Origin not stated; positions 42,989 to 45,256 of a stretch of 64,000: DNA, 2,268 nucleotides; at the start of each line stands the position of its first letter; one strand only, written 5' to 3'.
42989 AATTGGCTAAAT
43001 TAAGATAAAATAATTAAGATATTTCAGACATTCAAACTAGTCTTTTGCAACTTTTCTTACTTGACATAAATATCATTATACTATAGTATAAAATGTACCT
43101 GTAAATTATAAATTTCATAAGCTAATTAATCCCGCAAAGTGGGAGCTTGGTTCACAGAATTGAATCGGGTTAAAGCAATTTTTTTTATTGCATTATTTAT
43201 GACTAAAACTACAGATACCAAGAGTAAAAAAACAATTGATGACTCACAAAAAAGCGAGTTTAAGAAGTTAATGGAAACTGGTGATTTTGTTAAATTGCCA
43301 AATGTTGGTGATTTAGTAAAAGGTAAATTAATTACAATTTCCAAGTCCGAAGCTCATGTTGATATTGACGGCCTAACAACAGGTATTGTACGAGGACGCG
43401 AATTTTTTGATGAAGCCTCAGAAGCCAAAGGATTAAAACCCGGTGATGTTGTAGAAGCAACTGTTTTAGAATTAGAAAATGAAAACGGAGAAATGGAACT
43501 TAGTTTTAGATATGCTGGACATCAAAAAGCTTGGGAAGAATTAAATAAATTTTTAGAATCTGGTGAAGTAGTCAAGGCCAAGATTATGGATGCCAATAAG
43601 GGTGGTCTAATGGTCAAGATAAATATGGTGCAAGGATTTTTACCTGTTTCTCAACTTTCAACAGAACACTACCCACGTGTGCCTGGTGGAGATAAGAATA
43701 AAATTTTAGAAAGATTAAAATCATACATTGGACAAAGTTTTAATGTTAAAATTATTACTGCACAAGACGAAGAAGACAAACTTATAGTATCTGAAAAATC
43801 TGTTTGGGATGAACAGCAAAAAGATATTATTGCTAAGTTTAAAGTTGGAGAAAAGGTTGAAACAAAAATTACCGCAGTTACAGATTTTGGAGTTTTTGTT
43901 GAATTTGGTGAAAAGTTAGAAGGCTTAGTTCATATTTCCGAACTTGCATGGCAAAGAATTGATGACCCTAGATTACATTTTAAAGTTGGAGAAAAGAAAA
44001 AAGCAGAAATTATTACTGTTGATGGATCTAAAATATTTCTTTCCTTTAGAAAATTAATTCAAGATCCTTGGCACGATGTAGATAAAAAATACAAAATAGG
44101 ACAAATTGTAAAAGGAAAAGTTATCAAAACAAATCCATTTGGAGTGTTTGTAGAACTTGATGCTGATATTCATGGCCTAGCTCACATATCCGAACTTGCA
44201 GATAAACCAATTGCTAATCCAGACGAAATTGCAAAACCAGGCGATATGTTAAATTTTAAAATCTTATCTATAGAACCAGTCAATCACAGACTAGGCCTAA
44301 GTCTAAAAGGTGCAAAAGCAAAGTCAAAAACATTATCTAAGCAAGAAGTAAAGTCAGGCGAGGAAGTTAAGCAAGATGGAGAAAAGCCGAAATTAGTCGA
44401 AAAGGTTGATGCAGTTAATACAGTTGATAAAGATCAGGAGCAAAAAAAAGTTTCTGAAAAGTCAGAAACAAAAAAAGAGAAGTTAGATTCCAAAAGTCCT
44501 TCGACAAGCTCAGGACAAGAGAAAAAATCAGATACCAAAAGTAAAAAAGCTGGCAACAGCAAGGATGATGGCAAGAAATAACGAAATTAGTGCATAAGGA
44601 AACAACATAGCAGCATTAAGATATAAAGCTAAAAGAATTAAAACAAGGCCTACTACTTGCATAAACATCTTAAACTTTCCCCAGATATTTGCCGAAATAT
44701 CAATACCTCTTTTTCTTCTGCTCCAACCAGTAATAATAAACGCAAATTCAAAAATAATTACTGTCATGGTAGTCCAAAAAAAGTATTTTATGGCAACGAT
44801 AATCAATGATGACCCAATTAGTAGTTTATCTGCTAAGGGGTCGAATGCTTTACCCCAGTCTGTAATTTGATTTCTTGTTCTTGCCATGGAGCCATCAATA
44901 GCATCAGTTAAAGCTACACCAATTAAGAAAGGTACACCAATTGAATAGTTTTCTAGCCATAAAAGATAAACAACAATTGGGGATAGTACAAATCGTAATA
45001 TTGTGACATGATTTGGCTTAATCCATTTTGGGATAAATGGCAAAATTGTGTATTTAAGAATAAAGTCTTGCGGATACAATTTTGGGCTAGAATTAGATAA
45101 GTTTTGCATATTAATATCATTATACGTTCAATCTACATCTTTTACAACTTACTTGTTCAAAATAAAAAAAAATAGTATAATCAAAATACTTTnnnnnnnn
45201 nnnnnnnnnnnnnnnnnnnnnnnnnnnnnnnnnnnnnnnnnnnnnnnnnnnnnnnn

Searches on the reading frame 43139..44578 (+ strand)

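Call 91: search_protein_families(library=pfam, proteins=[window:43139-44578:+], max_evalue=0.001)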
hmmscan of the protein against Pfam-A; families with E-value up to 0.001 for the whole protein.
window:43139-44578:+ (480 aa): 5 families
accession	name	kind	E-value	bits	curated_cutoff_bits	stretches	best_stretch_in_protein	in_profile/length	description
PF00575.29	S1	-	8.8e-47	157.8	22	4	233-297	1-65/74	S1 RNA binding domain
PF23459.1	S1_RRP5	-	2.8e-17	63.5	27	1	320-389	3-72/72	RRP5 S1 domain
PF13509.12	S1_2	-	3.3e-07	30.7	21.8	0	320-341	1-22/61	S1 domain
PF24685.1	OB_RRP5_4th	-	2.8e-06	27.7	31.5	0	319-382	7-75/92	RRP5 OB-fold domain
PF21710.3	Spt6_S1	-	3.6e-05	24.4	27.5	0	316-390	12-87/91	Spt6, S1/OB domain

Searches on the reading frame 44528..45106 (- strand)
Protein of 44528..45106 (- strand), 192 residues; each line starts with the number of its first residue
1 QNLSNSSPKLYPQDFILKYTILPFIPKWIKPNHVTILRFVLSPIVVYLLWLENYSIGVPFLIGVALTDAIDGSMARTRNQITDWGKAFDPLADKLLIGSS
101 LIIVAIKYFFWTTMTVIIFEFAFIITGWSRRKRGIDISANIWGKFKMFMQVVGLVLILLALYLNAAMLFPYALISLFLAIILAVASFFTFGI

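Call 91: search_protein_families(library=pfam, proteins=[window:44528-45106:-], max_evalue=0.001)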
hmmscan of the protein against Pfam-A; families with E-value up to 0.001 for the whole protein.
window:44528-45106:- (192 aa): 1 family
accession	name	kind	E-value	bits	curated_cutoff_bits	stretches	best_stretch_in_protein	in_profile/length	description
PF01066.26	CDP-OH_P_transf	-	7e-28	98.4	22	1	29-174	2-141/152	CDP-alcohol phosphatidyltransferase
